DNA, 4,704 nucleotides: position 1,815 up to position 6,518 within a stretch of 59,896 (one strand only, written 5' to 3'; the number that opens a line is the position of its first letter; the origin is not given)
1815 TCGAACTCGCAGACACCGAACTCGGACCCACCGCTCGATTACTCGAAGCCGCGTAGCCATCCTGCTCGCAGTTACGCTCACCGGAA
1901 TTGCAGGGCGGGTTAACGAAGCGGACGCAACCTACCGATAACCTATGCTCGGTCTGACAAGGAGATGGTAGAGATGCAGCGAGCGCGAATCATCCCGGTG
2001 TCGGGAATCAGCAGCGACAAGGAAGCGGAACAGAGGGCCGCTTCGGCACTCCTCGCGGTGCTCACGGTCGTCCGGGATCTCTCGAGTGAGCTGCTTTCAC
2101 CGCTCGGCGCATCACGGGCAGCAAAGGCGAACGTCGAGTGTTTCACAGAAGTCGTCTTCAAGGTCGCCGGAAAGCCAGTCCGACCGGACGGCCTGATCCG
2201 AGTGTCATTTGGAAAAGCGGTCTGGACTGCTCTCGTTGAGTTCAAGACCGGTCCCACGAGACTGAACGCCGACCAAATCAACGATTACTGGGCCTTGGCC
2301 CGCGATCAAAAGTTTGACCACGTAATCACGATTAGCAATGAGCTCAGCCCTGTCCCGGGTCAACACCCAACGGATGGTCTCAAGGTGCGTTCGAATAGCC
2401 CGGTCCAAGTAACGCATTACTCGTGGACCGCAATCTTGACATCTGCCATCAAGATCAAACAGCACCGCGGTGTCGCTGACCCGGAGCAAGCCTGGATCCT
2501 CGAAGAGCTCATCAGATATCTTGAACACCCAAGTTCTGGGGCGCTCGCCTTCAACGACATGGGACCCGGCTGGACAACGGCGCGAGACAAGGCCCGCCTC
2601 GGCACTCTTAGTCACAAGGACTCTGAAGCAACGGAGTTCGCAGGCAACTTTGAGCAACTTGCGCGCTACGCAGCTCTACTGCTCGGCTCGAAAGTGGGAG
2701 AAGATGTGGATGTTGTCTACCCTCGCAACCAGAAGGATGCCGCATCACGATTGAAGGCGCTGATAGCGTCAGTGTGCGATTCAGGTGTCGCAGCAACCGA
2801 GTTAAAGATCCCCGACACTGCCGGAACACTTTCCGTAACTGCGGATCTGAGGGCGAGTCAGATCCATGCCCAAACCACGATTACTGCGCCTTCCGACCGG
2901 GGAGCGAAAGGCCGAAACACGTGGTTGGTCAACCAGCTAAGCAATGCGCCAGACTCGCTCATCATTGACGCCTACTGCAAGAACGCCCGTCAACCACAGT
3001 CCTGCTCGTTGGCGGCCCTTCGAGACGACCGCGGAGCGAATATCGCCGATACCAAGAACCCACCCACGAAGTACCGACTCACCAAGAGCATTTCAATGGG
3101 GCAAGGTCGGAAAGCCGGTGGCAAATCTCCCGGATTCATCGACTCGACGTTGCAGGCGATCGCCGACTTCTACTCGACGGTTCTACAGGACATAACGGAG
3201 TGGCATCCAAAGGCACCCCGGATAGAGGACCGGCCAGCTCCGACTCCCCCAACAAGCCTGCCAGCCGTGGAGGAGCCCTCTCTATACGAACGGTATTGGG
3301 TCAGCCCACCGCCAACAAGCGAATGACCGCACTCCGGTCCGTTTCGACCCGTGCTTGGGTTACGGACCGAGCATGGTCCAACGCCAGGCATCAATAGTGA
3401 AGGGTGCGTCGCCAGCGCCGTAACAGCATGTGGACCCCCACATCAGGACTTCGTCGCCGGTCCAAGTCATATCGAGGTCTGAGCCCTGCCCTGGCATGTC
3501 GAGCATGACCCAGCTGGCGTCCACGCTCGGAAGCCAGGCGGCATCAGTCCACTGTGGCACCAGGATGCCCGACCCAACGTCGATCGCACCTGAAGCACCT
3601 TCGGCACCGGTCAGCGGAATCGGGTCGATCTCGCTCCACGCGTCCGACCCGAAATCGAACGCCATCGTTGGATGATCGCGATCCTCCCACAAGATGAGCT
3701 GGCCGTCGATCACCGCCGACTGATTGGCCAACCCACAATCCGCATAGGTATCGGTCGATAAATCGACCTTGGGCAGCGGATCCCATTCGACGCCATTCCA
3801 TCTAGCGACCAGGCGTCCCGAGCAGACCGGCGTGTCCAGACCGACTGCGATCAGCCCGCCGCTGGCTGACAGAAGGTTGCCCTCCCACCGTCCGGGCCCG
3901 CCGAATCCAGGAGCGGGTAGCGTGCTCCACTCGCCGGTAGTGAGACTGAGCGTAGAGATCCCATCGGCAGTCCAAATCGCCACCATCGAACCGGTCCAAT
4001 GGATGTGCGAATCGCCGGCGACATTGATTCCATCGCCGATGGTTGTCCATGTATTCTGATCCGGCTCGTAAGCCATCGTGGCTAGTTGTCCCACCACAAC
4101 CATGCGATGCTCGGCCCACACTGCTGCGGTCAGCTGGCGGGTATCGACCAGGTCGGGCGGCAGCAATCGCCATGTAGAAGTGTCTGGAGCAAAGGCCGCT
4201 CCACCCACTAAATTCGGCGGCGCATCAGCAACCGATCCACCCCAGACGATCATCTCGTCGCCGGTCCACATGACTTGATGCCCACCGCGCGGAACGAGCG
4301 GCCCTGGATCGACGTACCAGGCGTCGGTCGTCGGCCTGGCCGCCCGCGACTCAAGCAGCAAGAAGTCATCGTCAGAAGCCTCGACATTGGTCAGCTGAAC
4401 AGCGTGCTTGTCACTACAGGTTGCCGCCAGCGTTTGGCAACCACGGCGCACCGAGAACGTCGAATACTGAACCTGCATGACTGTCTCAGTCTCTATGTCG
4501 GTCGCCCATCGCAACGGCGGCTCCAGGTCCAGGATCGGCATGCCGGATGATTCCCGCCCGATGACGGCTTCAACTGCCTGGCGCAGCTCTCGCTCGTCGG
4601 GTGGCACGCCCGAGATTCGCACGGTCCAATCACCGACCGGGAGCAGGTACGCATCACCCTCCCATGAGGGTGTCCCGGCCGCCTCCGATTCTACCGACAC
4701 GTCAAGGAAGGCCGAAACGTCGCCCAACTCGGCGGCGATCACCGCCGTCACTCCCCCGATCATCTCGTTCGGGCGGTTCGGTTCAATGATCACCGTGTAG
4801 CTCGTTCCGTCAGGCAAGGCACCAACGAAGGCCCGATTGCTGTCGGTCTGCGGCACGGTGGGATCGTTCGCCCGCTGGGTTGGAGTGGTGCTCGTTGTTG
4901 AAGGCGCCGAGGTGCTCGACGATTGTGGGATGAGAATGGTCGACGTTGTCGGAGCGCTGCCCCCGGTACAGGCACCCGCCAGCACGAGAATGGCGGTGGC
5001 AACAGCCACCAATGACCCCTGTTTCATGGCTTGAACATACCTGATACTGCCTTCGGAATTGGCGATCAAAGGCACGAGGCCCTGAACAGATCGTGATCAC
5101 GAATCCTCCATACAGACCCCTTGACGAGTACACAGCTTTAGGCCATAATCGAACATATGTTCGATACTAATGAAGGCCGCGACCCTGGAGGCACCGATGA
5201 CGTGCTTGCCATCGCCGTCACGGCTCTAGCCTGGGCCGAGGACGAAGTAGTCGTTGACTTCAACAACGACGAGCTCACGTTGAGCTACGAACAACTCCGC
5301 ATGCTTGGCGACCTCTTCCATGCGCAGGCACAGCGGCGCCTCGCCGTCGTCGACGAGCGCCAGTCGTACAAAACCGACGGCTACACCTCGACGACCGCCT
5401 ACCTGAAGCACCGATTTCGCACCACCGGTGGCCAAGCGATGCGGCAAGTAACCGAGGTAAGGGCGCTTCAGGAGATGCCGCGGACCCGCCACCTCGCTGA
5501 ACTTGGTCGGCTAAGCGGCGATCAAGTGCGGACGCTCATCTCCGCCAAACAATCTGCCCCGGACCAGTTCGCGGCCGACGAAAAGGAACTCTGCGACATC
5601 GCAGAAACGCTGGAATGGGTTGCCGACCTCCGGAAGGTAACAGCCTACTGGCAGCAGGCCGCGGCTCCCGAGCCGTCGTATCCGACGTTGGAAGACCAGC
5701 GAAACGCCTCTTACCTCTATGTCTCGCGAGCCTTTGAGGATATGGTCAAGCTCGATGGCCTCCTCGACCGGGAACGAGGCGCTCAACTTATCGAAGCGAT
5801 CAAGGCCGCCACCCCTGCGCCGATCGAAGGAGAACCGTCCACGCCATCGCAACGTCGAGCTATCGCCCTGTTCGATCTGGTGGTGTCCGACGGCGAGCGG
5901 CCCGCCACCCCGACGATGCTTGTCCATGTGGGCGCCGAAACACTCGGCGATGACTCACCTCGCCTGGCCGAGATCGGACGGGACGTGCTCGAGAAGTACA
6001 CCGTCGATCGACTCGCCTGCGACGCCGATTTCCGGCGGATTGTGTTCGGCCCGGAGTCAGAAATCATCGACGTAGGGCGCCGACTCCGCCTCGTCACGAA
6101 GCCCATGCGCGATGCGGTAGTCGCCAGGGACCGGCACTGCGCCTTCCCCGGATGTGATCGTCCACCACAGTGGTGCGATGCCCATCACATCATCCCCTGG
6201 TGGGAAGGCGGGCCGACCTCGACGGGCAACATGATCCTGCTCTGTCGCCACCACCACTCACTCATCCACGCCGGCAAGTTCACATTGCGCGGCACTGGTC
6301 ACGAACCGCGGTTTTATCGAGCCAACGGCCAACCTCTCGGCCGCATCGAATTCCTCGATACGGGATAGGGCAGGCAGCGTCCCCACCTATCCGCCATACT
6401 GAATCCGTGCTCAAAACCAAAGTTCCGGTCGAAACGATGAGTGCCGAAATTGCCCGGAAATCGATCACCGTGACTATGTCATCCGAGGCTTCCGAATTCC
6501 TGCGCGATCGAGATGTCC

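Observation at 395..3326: Orphan reverse transcriptase plus PD-(D/E)XK-like partner: candidate uncharacterised two-gene RT defence module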

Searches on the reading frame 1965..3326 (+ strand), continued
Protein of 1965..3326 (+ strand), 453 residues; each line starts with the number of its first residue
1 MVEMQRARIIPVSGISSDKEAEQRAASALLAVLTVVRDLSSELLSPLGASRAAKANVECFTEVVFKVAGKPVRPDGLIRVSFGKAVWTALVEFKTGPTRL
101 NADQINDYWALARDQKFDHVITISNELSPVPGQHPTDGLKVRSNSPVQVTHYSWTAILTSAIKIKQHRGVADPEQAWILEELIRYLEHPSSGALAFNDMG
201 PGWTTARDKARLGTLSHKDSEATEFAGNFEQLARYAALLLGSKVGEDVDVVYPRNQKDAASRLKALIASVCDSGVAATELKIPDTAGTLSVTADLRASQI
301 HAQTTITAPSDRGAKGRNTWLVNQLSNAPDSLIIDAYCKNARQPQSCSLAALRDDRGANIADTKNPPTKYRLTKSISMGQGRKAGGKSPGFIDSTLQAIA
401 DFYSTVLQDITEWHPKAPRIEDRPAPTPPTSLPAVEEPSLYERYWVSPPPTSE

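Call 64: get_annotated_region(hit=H7, flank=7000)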
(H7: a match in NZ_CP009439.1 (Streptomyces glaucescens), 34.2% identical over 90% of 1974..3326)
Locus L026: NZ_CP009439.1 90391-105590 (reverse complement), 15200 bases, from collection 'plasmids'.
description: Streptomyces glaucescens strain GLA.O plasmid pSglau1, complete sequence
organism: Streptomyces glaucescens (NCBI taxid 1907)
taxonomy: Bacteria; Actinomycetota; Actinomycetes; Kitasatosporales; Streptomycetaceae; Streptomyces; Streptomyces glaucescens
host: -; source: soil; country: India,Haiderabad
typing (MOB-suite, as given by PLSDB): mobilizable; replicon rep_cluster_1921,rep_cluster_1974; relaxase MOBF
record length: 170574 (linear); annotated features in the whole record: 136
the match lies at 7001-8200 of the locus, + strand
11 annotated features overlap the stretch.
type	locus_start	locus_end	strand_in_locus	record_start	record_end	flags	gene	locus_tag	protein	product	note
CDS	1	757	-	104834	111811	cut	-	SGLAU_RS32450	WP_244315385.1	polymorphic toxin-type HINT domain-containing protein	-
CDS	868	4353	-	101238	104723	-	-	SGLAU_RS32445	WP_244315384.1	LamG-like jellyroll fold domain-containing protein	-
CDS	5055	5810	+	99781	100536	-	-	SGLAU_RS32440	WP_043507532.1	hypothetical protein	-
CDS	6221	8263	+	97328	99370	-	-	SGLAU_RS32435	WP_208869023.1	TerD family protein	GO:0006950 - response to stress [Evidence IEA]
CDS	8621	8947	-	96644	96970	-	-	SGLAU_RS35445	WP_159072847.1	hypothetical protein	-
CDS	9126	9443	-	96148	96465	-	-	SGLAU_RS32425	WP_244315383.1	DUF6415 family natural product biosynthesis protein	-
CDS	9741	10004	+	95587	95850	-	-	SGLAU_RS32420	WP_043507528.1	hypothetical protein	-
CDS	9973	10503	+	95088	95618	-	-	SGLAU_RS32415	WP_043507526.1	DUF6879 family protein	-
CDS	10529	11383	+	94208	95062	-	-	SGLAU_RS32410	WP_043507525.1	helix-turn-helix transcriptional regulator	-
CDS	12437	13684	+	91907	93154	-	-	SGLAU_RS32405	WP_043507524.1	DUF6236 family protein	-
CDS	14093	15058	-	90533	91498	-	-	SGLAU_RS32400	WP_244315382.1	DUF3883 domain-containing protein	-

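Call 65: search_protein_families(library=pfam, proteins=[L025:6182-8278:+, L026:6221-8263:+, L025:3697-4797:+, L025:4794-6035:+], max_evalue=0.01)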
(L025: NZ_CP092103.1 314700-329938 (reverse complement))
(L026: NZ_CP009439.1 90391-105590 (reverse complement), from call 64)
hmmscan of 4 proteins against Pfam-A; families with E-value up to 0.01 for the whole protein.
L025:6182-8278:+ (698 aa): 1 family
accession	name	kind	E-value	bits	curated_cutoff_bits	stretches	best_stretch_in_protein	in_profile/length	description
PF02342.23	TerD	-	2.2e-43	148.4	25.3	1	6-171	5-187/187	TerD domain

L026:6221-8263:+ (680 aa): 1 family
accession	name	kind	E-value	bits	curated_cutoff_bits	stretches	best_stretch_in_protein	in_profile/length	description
PF02342.23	TerD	-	1.1e-49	168.9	25.3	1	2-172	6-187/187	TerD domain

L025:3697-4797:+ (366 aa): 5 families
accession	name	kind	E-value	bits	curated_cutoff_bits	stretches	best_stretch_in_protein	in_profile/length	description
PF11932.13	DUF3450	-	0.00084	19.2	32.6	1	284-360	22-98/241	Protein of unknown function (DUF3450)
PF06005.17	ZapB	-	0.0024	18.7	31.5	1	293-347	5-59/71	Cell division protein ZapB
PF02403.27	Seryl_tRNA_N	-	0.003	18.2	28.2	1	284-351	35-98/108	Seryl-tRNA synthetase N-terminal domain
PF19764.4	DUF6251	-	0.0052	17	26.5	1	242-283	57-98/126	Family of unknown function (DUF6251)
PF25078.1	DUF7801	-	0.0093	16.6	33.2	1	295-348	56-109/155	Domain of unknown function (DUF7801)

L025:4794-6035:+ (413 aa): 0 families

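Call 82: search_protein_families(library=phrogs, proteins=[window:1974-3326:+], max_evalue=0.01)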
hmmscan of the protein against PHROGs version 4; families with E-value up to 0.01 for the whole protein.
window:1974-3326:+ (450 aa): 0 families

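Call 83: fold_search(model_id=the predicted structure, library=viral)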
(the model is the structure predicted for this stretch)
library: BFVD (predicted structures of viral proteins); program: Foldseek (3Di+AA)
matches with E <= 10: 509; with E <= 0.001: 0
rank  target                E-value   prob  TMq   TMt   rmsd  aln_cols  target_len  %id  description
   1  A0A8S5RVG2            2.7e-03  1.00  0.23  0.46   5.4       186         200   10  PD-(D/E)XK nuclease superfamily protein [Siphoviridae sp. ctHip2]
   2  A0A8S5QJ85            9.3e-03  0.80  0.21  0.28  16.6       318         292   10  Restriction endonuclease [Siphoviridae sp. ctezl47]
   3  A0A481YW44            1.5e-02  0.80  0.12  0.23  11.3       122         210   13  DNA-directed RNA polymerase subunit 5 [Marseillevirus LCMAC201]
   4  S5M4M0                1.8e-02  0.99  0.19  0.30   5.0       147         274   16  Uncharacterized protein [Bacillus phage JL]
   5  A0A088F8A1            2.1e-02  0.96  0.16  0.39   6.5       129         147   12  (no name in the UniProt tables at hand)
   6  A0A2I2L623            2.3e-02  0.51  0.16  0.24  19.8       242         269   12  Mrr-like domain-containing protein [Orpheovirus IHUMI-LCC2]
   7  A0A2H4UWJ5            2.9e-02  0.16  0.13  0.13  18.8       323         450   10  Uncharacterized protein [Bodo saltans virus]
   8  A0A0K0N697            2.9e-02  0.15  0.13  0.14  21.6       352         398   13  PD-(D/E)XK endonuclease-like domain-containing protein [Tsukamurella phage TIN4]
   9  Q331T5                3.0e-02  0.87  0.18  0.33   8.3       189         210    8  (no name in the UniProt tables at hand)
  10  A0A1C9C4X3            3.0e-02  0.84  0.18  0.15  13.0       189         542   16  Uncharacterized protein [Heterosigma akashiwo virus 01]
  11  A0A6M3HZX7            3.2e-02  0.89  0.15  0.44   7.8       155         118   11  (no name in the UniProt tables at hand)
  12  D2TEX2                3.4e-02  0.54  0.15  0.11  17.8       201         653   13  (no name in the UniProt tables at hand)
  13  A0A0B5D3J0            4.0e-02  0.95  0.17  0.21   5.9       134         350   16  ORF20 [macacine gammaherpesvirus 12]
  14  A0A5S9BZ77            4.0e-02  0.63  0.14  0.22  12.6       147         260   14  DNA methyltransferase [Tenacibaculum phage PTm1]
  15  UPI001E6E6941         4.2e-02  0.08  0.12  0.08  22.4       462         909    9  (no name look-up for this kind of identifier)
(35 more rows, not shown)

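Call 91: find_related_loci(query=A2, collection=viral_contigs, flank=8000)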
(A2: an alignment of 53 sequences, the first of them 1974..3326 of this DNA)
Query A2 (450 aa) in viral_contigs; peptide patterns used: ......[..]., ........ (x = any residue, [..] = any of these).
79 stretches matched a pattern; 1 encode a relative of the query (tblastn E <= 1e-3); 1 distinct loci.
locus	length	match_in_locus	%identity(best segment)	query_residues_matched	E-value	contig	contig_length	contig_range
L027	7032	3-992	41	86-417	5e-73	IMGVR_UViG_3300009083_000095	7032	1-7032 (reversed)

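Call 93: search_protein_families(library=pfam, proteins=[L027:1452-2711:-, L027:2713-3222:-, L027:3707-5167:-, L027:3275-3694:-, L027:5860-6630:-], max_evalue=0.001)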
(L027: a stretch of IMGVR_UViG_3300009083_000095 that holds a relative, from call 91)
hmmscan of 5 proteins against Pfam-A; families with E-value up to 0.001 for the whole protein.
L027:1452-2711:- (419 aa): 1 family
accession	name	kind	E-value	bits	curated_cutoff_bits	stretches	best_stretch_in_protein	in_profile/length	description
PF05065.19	Phage_capsid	-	4.9e-12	46.3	24.2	1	126-375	4-242/280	Phage capsid family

L027:2713-3222:- (169 aa): 0 families

L027:3707-5167:- (486 aa): 1 family
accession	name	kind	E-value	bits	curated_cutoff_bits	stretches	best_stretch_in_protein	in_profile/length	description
PF03237.21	Terminase_6N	-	6.3e-05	23.2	22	1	72-230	5-164/215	Terminase large subunit, T4likevirus-type, N-terminal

L027:3275-3694:- (139 aa): 0 families

L027:5860-6630:- (256 aa): 1 family
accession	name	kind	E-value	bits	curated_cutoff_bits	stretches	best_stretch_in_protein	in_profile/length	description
PF02467.21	Whib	-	1.4e-08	35.5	23.6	1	169-232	1-63/65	Transcription factor WhiB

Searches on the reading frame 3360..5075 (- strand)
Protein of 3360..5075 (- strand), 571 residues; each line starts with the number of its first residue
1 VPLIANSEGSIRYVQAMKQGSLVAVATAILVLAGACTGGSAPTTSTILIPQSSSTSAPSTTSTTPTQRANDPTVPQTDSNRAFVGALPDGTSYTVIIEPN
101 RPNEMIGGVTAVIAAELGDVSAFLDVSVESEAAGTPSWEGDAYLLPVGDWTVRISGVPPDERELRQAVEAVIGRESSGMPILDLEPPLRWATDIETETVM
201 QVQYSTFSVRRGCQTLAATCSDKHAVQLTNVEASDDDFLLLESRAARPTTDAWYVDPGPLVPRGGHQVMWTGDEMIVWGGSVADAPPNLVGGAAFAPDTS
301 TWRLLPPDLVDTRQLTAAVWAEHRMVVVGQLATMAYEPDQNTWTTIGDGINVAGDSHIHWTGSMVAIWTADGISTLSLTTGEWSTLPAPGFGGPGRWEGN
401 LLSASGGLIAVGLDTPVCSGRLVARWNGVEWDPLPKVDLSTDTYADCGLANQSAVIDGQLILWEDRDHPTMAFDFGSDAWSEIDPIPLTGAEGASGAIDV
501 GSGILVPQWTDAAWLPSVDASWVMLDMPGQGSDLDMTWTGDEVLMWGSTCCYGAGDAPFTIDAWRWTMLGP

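Call 3: search_protein_families(library=pfam, proteins=[window:3360-5075:-], max_evalue=1)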
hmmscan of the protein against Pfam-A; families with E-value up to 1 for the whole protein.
window:3360-5075:- (571 aa): 4 families
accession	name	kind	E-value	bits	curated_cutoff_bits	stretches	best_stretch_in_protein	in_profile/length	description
PF24681.1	Kelch_KLHDC2_KLHL20_DRC7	-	1.7e-05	24.7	50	1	261-330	49-121/221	KLHDC2/KLHL20/DRC7 Kelch-repeats domain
PF25210.1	Kelch_FKB95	-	0.009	16.1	70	1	273-346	90-165/268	FKB95, Kelch-repeats domain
PF24981.1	Beta-prop_ATRN-LZTR1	-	0.048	13.4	50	1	261-329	38-101/289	Attractin/LZTR1 beta-propeller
PF13844.12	Glyco_transf_41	-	0.29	9.8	25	1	406-479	442-514/543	Glycosyl transferase family 41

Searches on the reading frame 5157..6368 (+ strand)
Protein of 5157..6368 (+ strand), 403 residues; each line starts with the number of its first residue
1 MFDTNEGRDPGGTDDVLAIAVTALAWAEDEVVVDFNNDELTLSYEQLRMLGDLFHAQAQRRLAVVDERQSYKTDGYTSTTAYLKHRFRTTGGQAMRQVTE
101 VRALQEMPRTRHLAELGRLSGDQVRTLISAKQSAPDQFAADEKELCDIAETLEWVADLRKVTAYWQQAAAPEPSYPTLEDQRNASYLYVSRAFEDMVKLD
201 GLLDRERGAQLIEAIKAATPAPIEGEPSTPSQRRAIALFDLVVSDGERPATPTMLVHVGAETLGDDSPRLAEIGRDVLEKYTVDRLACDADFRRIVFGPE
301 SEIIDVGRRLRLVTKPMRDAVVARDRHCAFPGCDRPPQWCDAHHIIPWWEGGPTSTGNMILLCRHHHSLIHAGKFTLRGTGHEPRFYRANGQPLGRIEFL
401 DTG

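Call 3: search_protein_families(library=pfam, proteins=[window:5157-6368:+], max_evalue=1)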
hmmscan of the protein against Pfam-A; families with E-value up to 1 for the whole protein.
window:5157-6368:+ (403 aa): 4 families
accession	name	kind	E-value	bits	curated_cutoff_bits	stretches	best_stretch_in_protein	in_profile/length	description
PF02720.22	DUF222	-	6.2e-18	65.6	24.4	1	44-325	11-306/306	Domain of unknown function (DUF222)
PF13391.12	HNH_2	-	8.5e-09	35.6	21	1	328-377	1-65/66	HNH endonuclease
PF01844.29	HNH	-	4.5e-06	27.2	21.4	1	332-372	8-46/47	HNH endonuclease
PF24881.1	DUF7739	-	0.26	12.3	27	1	120-169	30-78/98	Domain of unknown function (DUF7739)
